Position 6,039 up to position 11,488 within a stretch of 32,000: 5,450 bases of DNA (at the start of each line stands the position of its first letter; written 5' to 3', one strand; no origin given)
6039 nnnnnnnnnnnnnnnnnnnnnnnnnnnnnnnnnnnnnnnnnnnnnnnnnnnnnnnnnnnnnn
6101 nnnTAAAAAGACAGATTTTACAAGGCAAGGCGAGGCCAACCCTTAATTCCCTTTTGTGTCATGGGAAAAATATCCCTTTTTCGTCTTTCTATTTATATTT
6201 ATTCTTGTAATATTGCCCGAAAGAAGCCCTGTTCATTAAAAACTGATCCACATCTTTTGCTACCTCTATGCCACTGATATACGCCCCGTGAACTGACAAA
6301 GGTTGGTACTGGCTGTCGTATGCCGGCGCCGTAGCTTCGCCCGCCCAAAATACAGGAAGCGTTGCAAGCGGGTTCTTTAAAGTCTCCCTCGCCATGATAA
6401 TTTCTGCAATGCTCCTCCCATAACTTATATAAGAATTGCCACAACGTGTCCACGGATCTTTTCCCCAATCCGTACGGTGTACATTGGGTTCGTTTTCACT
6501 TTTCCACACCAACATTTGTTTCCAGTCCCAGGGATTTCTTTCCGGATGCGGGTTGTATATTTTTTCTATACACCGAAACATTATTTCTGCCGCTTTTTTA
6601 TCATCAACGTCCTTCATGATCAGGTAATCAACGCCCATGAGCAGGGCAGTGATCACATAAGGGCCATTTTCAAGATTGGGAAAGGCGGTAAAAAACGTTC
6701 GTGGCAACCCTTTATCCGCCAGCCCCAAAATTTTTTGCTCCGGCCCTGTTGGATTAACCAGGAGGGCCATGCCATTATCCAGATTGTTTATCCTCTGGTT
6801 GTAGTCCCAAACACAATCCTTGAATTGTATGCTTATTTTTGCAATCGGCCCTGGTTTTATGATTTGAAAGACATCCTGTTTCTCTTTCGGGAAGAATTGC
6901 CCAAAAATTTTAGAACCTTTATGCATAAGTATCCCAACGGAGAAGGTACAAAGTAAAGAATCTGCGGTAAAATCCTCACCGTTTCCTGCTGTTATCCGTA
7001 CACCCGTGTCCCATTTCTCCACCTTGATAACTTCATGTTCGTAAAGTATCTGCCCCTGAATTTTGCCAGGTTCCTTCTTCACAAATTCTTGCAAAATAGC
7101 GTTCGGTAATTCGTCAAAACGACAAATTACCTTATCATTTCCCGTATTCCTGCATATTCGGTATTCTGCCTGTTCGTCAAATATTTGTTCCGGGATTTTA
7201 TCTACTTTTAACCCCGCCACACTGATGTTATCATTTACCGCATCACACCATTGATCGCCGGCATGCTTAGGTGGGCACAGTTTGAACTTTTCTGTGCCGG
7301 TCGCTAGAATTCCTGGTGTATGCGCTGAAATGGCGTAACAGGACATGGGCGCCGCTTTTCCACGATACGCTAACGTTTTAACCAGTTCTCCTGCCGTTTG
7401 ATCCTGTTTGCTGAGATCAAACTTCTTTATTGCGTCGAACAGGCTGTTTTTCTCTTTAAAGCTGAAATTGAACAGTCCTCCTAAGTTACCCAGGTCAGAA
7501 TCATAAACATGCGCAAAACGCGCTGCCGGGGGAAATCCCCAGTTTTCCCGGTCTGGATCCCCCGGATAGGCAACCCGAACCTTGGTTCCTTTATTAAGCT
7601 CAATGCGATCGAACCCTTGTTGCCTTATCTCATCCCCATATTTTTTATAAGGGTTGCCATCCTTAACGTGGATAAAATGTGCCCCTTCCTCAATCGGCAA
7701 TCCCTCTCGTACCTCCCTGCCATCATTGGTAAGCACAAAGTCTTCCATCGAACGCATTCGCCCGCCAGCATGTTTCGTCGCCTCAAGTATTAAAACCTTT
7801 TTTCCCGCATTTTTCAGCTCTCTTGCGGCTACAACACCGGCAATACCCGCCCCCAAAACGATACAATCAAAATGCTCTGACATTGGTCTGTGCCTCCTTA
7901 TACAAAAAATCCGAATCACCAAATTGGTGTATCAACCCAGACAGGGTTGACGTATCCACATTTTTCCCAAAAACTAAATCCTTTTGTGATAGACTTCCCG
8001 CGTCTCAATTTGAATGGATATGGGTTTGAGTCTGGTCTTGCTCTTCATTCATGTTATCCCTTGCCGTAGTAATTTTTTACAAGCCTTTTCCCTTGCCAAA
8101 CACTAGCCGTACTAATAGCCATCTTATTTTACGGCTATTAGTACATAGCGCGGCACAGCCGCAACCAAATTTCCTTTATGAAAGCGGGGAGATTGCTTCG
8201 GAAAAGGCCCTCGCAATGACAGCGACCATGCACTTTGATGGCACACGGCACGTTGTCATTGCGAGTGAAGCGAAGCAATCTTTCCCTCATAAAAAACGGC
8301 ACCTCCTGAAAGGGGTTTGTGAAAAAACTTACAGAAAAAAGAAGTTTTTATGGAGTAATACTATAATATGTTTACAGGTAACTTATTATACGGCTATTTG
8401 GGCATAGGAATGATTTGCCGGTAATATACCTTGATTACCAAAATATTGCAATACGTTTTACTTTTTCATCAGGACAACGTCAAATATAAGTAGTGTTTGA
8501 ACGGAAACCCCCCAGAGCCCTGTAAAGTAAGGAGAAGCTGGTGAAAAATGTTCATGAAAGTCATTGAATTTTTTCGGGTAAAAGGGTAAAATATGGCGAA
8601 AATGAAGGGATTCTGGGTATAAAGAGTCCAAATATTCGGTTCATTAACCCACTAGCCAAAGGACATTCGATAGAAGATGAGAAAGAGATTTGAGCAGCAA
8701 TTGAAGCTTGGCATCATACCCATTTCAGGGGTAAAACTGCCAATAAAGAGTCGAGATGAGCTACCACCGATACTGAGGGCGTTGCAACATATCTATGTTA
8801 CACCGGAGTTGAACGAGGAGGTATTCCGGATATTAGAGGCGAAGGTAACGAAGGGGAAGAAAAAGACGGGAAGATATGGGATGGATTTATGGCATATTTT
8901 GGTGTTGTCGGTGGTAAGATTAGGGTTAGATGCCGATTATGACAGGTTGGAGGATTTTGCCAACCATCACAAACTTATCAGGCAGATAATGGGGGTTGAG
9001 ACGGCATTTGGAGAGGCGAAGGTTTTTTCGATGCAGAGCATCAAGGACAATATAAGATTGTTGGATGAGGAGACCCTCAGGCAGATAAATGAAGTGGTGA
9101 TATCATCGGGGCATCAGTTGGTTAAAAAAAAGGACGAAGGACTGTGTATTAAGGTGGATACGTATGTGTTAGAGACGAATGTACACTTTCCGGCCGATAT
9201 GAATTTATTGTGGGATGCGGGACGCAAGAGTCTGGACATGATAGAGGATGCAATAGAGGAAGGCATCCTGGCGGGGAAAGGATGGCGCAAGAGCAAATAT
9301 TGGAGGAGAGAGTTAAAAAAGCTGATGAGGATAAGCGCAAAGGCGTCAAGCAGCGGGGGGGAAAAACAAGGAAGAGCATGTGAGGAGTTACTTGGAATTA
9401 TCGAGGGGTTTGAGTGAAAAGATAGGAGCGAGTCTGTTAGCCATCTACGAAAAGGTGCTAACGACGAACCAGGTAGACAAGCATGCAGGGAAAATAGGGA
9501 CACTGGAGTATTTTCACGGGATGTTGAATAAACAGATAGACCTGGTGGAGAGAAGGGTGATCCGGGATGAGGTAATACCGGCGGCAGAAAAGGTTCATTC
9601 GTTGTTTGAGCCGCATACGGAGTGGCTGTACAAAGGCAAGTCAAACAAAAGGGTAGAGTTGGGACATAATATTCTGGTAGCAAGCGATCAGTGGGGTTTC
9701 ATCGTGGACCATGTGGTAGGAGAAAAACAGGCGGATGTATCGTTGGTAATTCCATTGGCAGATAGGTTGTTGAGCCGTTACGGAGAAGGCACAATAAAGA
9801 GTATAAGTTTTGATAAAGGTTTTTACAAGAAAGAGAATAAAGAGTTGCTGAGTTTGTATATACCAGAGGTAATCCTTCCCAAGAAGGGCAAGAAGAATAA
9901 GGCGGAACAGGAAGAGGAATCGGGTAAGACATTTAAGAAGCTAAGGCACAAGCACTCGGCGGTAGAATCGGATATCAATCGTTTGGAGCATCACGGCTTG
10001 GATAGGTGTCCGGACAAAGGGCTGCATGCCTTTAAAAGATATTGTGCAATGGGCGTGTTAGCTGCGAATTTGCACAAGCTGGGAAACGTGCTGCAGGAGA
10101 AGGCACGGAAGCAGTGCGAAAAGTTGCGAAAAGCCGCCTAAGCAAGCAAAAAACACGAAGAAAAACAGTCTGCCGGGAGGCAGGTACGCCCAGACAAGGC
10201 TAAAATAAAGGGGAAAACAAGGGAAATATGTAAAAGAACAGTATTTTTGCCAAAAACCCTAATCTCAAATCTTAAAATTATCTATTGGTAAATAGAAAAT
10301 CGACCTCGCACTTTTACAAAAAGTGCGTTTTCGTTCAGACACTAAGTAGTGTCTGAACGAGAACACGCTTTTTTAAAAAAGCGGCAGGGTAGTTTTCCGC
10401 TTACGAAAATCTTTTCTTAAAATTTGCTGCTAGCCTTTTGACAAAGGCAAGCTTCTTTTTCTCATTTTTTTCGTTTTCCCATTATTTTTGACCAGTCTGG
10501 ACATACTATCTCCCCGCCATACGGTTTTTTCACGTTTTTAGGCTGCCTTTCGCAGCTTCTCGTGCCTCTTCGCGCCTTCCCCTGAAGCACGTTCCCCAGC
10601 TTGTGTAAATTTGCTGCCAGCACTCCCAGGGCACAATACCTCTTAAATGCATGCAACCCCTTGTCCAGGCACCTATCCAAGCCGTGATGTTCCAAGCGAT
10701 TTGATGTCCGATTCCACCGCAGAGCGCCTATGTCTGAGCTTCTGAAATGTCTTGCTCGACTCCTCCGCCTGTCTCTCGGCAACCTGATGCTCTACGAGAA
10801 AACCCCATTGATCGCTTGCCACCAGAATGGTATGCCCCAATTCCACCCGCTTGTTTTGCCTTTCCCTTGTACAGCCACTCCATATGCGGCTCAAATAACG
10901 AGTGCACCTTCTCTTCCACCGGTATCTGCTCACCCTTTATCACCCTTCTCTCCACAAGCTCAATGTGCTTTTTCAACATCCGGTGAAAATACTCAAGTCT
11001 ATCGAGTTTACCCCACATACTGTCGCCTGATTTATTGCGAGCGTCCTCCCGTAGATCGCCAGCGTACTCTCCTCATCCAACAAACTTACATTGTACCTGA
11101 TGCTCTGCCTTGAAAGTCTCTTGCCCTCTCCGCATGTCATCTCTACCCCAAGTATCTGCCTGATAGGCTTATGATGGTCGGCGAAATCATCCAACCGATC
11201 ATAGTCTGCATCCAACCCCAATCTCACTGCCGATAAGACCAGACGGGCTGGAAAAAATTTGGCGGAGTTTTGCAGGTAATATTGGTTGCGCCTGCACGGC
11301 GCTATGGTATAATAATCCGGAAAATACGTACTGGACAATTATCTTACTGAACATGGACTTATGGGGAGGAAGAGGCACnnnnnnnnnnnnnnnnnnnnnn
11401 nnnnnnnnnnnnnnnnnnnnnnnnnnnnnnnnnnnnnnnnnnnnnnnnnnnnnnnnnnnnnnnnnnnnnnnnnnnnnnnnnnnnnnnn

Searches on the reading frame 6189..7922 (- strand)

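Call 8: search_protein_families(library=pfam, proteins=[window:6189-7922:-], max_evalue=0.001)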
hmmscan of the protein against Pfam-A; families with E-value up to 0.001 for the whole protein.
window:6189-7922:- (577 aa): 7 families
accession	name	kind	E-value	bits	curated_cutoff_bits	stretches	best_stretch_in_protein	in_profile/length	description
PF01593.30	Amino_oxidase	-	7.9e-39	134.6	19.8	1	27-558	1-442/443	Flavin containing amine oxidoreductase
PF13450.12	NAD_binding_8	-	2.3e-11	44.2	21.9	1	22-86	1-54/68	NAD(P)-binding Rossmann-like domain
PF12831.13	FAD_oxidored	-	8.5e-07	29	27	1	19-56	1-38/416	FAD dependent oxidoreductase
PF03486.20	HI0933_like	-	8e-06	25.9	50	1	19-56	2-39/244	HI0933-like protein Rossmann domain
PF07992.20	Pyr_redox_2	-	1.5e-05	25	26.1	1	18-58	1-42/291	Pyridine nucleotide-disulphide oxidoreductase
PF01266.30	DAO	-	7.1e-05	22.9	27.9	1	19-53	1-35/353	FAD dependent oxidoreductase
PF00890.30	FAD_binding_2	-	7.7e-05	22.5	20.4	1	19-54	1-36/414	FAD binding domain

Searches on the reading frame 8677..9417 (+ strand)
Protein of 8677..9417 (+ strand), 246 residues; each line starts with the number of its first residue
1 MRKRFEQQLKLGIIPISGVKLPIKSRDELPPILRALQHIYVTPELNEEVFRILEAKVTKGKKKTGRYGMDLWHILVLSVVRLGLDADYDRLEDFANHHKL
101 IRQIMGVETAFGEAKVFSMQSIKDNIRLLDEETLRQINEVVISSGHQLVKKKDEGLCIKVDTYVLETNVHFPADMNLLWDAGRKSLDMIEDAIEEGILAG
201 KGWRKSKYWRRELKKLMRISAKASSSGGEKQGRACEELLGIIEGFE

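Call 8: search_protein_families(library=pfam, proteins=[window:8677-9417:+], max_evalue=0.001)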
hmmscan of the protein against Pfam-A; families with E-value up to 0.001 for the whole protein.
window:8677-9417:+ (246 aa): 0 families

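Call 54: search_protein_families(library=pfam, proteins=[window:8677-9417:+], max_evalue=0.01)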
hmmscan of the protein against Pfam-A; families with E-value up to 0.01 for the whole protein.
window:8677-9417:+ (246 aa): 0 families

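Call 56: search_protein_families(library=ncbifam, proteins=[window:8677-9417:+], max_evalue=0.001)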
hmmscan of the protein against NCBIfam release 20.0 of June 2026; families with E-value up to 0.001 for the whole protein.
window:8677-9417:+ (246 aa): 2 families
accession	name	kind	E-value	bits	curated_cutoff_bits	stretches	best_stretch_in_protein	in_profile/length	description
NF033593.1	transpos_ISNCY_1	equivalog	6.7e-56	189.8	325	1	24-243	4-219/444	ISNCY family transposase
NF033578.1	transpos_IS5_1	equivalog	4e-06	26.2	275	1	128-193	106-172/419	IS5 family transposase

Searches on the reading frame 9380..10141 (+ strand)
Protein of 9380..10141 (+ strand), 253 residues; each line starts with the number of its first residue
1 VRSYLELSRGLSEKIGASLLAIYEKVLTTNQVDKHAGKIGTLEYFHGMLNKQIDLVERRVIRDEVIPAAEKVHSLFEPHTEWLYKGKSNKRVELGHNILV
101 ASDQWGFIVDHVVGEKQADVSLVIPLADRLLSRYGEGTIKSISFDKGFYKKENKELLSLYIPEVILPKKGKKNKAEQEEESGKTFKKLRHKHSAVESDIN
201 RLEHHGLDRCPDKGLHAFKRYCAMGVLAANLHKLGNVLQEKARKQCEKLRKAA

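Call 8: search_protein_families(library=pfam, proteins=[window:9380-10141:+], max_evalue=0.001)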
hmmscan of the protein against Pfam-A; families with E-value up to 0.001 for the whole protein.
window:9380-10141:+ (253 aa): 1 family
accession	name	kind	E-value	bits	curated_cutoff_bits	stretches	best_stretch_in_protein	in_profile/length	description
PF01609.27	DDE_Tnp_1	-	8.2e-07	29.4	23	1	79-231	19-200/200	Transposase DDE domain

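Call 56: search_protein_families(library=ncbifam, proteins=[window:9380-10141:+], max_evalue=0.001)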
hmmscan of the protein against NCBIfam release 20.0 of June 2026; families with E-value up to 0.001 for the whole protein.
window:9380-10141:+ (253 aa): 3 families
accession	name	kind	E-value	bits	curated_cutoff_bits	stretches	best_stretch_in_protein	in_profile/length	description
NF033593.1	transpos_ISNCY_1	equivalog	2.5e-72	243.9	325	1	8-235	218-443/444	ISNCY family transposase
NF033578.1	transpos_IS5_1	equivalog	4.2e-13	49.2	275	1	37-234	225-416/419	IS5 family transposase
NF033551.1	transpos_IS1182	equivalog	7.5e-10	38.3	270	1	70-170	244-343/488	IS1182 family transposase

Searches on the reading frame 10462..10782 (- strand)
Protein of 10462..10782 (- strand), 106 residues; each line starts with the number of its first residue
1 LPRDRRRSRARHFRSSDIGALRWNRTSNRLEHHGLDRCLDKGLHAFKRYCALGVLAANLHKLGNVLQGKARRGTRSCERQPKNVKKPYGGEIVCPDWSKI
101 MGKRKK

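Call 56: search_protein_families(library=ncbifam, proteins=[window:10462-10782:-], max_evalue=0.001)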
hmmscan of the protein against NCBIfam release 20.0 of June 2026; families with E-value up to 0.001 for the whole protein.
window:10462-10782:- (106 aa): 1 family
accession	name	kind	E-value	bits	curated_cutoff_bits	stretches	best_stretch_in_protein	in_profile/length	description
NF033593.1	transpos_ISNCY_1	equivalog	3.1e-10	39.3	325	1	28-63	407-443/444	ISNCY family transposase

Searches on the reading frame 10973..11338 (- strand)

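Call 56: search_protein_families(library=ncbifam, proteins=[window:10973-11338:-], max_evalue=0.001)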
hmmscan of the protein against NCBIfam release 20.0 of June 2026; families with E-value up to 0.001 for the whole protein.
window:10973-11338:- (121 aa): 1 family
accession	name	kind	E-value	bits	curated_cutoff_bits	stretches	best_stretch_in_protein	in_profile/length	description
NF033593.1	transpos_ISNCY_1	equivalog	1.2e-07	30.8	325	1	33-100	56-119/444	ISNCY family transposase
